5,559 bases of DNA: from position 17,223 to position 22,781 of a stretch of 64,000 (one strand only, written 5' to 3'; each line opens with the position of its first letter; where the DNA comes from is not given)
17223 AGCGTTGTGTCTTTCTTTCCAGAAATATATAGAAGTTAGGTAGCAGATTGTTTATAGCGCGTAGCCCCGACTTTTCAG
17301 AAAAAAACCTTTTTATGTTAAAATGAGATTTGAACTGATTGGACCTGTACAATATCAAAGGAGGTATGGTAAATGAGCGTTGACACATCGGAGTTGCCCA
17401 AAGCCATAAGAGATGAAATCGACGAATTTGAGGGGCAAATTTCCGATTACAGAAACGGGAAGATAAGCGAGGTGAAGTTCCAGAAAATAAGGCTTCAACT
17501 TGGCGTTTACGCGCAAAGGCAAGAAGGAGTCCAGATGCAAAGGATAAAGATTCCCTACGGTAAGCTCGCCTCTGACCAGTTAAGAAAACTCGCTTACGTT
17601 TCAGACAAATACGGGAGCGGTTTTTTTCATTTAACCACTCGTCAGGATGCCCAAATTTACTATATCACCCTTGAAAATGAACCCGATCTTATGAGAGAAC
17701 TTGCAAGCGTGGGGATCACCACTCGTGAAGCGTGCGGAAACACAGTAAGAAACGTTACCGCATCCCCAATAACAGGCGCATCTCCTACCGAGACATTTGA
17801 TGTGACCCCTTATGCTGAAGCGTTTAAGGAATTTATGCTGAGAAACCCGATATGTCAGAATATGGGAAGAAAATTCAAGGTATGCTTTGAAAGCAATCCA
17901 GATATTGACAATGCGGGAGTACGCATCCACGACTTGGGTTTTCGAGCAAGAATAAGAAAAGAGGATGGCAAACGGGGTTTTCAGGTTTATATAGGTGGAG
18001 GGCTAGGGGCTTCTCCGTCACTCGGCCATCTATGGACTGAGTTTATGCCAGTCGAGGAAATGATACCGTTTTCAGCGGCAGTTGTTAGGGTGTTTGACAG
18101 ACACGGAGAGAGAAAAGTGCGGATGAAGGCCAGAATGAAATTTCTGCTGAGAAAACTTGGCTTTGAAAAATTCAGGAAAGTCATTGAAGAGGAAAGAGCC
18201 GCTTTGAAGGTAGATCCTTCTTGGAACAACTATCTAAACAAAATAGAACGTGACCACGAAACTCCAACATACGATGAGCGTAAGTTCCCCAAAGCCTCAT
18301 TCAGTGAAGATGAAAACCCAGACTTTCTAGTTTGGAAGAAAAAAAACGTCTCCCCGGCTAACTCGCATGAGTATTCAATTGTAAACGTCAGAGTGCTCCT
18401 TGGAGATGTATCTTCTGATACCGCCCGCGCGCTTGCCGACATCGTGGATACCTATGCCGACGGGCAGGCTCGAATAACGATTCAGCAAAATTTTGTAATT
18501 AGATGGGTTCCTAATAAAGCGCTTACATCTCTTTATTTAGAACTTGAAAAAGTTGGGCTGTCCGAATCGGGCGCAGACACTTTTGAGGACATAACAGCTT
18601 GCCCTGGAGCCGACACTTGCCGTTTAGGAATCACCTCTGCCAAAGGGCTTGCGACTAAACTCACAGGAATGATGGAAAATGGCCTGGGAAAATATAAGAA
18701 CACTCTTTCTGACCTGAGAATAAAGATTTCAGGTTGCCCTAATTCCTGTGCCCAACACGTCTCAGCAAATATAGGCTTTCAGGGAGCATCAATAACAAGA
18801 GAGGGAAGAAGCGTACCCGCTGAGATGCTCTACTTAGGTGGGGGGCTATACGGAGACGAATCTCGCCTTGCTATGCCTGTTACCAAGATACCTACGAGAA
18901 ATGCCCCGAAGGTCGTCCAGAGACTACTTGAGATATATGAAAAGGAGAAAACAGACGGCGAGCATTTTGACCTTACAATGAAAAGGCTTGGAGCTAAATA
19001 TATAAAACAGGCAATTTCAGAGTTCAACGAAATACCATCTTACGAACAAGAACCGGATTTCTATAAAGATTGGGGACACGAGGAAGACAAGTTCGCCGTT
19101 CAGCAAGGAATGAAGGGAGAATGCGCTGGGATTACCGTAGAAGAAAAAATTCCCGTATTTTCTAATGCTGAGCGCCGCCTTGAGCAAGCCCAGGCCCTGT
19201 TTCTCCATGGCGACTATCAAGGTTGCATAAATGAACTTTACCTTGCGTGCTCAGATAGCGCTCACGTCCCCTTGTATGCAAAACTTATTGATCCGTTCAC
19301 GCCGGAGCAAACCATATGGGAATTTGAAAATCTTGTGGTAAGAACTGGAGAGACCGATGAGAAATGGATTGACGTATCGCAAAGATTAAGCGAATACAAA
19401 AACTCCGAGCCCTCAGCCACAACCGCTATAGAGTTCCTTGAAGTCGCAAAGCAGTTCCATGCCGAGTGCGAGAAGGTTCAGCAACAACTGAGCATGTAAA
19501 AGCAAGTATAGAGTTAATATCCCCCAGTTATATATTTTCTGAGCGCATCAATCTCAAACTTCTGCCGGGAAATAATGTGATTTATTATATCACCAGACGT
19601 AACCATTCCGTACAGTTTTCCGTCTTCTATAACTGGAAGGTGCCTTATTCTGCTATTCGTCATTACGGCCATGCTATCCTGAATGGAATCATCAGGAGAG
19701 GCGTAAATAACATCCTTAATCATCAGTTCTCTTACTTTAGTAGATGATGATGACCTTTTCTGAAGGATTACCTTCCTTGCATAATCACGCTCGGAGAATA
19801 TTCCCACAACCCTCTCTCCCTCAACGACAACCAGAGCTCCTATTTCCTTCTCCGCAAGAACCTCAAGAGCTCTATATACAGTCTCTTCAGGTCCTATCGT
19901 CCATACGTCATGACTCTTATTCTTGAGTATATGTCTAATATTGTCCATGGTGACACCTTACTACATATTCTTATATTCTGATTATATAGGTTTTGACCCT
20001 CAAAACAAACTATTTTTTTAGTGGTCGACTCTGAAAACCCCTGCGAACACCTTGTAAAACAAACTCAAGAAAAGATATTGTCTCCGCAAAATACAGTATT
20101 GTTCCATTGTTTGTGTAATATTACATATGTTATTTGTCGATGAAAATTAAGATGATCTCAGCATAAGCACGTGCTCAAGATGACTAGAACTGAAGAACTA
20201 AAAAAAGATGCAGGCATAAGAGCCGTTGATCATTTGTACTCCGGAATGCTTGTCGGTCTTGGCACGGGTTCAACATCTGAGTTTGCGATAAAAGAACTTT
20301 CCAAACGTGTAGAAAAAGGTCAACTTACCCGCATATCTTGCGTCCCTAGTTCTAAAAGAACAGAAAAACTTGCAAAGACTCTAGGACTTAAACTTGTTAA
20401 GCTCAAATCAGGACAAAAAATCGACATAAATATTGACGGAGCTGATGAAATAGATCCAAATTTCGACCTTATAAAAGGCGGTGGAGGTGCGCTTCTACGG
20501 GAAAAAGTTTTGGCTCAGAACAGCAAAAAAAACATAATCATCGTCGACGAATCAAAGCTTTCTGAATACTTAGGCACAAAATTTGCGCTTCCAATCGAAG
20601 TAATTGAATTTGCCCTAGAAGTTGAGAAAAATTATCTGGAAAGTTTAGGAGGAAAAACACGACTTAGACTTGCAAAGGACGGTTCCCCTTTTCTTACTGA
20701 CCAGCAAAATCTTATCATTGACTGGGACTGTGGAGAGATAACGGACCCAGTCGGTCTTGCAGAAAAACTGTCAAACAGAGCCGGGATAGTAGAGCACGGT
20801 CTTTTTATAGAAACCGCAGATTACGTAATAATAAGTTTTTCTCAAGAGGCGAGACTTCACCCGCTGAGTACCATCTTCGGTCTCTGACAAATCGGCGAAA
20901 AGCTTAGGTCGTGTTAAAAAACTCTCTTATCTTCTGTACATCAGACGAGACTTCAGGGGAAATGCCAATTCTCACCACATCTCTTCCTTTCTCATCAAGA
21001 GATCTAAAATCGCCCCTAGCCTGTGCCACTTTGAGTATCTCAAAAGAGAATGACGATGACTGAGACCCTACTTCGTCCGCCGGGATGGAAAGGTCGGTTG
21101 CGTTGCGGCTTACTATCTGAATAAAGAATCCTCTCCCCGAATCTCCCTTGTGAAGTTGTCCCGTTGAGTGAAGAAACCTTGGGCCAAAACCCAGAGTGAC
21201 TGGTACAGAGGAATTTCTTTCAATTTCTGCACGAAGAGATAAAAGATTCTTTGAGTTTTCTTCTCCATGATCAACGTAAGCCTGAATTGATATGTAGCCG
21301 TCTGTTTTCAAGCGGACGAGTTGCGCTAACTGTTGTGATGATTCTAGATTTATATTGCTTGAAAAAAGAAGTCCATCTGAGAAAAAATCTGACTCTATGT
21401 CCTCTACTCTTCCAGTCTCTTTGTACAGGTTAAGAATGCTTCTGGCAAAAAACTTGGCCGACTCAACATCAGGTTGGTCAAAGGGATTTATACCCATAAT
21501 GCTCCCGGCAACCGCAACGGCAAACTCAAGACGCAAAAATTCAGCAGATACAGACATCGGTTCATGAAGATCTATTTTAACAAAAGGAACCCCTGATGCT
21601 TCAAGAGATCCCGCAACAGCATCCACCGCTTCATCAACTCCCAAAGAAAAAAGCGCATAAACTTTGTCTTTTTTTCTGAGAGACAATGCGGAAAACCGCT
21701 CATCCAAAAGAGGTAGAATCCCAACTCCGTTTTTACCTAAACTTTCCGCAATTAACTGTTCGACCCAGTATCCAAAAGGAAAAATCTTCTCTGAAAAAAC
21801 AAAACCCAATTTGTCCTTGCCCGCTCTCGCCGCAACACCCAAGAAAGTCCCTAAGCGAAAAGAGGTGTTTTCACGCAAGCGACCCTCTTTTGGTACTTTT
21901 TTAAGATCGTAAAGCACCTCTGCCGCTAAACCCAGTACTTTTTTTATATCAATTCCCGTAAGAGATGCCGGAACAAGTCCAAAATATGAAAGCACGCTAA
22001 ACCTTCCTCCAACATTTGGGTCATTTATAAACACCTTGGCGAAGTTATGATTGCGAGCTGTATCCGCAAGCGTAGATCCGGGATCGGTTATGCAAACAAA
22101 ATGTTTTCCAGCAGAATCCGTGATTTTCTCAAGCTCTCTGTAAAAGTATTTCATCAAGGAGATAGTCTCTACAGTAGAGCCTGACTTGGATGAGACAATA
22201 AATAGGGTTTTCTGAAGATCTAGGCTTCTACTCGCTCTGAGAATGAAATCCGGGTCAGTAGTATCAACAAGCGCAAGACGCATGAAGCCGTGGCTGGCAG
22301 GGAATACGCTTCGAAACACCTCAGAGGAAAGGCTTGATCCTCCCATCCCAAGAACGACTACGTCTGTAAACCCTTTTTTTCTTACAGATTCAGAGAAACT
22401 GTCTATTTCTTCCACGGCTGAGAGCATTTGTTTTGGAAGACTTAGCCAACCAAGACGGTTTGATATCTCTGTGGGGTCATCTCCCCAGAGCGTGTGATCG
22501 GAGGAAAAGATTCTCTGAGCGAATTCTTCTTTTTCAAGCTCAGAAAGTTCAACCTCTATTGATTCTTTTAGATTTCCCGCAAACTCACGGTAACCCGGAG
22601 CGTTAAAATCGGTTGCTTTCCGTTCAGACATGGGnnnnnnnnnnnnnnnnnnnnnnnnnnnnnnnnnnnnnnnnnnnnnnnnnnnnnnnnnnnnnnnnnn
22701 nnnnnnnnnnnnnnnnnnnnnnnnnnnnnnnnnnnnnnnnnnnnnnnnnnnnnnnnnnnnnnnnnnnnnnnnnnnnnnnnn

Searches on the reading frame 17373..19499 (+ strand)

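Call 49: search_protein_families(library=ncbifam, proteins=[window:17373-19499:+])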
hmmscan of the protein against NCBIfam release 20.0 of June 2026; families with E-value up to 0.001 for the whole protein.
window:17373-19499:+ (708 aa): 10 families
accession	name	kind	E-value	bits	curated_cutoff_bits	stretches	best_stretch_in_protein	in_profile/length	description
NF007126.0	PRK09567.1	equivalog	2.9e-76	256.9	523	1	54-549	117-588/595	NirA family protein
NF007125.0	PRK09566.1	equivalog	8.8e-65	219.1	594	2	43-295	54-310/513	ferredoxin--nitrite reductase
NF010029.0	PRK13504.1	equivalog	3.6e-51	174.1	457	2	54-282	80-337/575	NADPH-dependent assimilatory sulfite reductase hemoprotein subunit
TIGR02435.1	CobG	equivalog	2.7e-46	158.3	234.8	1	54-472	18-384/388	precorrin-3B synthase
TIGR02041.1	CysI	equivalog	3.3e-36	124.9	756.55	2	55-283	63-316/541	assimilatory sulfite reductase (NADPH) hemoprotein subunit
TIGR02042.1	sir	equivalog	1.2e-30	106.2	731.5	2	162-550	221-580/581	sulfite reductase, ferredoxin dependent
TIGR02912.1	sulfite_red_C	equivalog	1.8e-16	60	324.1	2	332-472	18-161/314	sulfite reductase subunit C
TIGR02066.1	dsrB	equivalog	9.3e-16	57.8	341.5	1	345-471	40-167/341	dissimilatory-type sulfite reductase subunit beta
TIGR02374.1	nitri_red_nirB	equivalog_domain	9.7e-16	57.3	578.35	2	332-550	558-763/794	nitrite reductase large subunit NirB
TIGR02064.1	dsrA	equivalog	6.6e-11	41.7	392.85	1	346-467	94-217/402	dissimilatory-type sulfite reductase subunit alpha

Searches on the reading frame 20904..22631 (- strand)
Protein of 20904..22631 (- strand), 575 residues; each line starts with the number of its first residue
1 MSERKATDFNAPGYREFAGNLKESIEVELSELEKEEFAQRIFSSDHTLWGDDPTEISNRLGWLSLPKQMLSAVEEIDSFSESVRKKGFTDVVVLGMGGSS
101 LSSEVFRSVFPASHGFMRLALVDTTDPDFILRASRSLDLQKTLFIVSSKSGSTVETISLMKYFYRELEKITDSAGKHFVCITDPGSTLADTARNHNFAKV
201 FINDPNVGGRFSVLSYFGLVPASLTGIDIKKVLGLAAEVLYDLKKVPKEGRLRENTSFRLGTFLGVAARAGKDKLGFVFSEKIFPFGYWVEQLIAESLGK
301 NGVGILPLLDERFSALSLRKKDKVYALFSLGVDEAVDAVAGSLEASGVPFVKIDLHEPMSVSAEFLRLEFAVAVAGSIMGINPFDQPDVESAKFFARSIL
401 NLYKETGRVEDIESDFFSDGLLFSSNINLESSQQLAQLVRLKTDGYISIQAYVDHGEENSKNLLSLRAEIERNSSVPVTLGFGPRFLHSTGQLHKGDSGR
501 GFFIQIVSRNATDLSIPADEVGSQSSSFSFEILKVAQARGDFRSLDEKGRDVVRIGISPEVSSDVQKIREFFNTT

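Call 49: search_protein_families(library=ncbifam, proteins=[window:20904-22631:-])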
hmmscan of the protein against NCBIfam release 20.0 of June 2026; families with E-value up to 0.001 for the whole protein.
window:20904-22631:- (575 aa): 11 families
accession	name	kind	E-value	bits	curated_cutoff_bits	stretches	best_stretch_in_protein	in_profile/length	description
NF007080.0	PRK09533.1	equivalog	5.9e-162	540.7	712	1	18-571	388-943/949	bifunctional transaldolase/phosoglucose isomerase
NF003016.0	PRK03868.1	equivalog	5.1e-52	177.1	487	1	57-301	28-264/410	glucose-6-phosphate isomerase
NF010696.0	PRK14096.1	equivalog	1.2e-36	126.3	671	1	83-301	101-327/528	glucose-6-phosphate isomerase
NF040629.1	PGI_Meth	equivalog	4.7e-32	111.6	350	1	85-310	58-275/396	glucose-6-phosphate isomerase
NF010697.0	PRK14097.1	equivalog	9.4e-31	106.8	443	2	35-308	21-302/448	glucose-6-phosphate isomerase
NF010695.0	PRK14095.1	equivalog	2.3e-25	89.2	703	1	78-228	133-290/536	glucose-6-phosphate isomerase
NF001211.0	PRK00179.1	equivalog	3.3e-21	75.3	492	1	67-301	124-360/544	glucose-6-phosphate isomerase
NF006425.0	PRK08674.1-5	equivalog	1.1e-08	34.4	471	1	64-204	25-149/358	bifunctional phosphoglucose/phosphomannose isomerase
TIGR02128.1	G6PI_arch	equivalog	2.4e-07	30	213.9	1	67-198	3-115/308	bifunctional phosphoglucose/phosphomannose isomerase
NF006426.0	PRK08674.1-6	subfamily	9.9e-06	24.6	295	1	63-195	21-136/354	bifunctional phosphoglucose/phosphomannose isomerase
NF006423.0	PRK08674.1-2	equivalog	0.00013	20.9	254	1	81-198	20-121/317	bifunctional phosphoglucose/phosphomannose isomerase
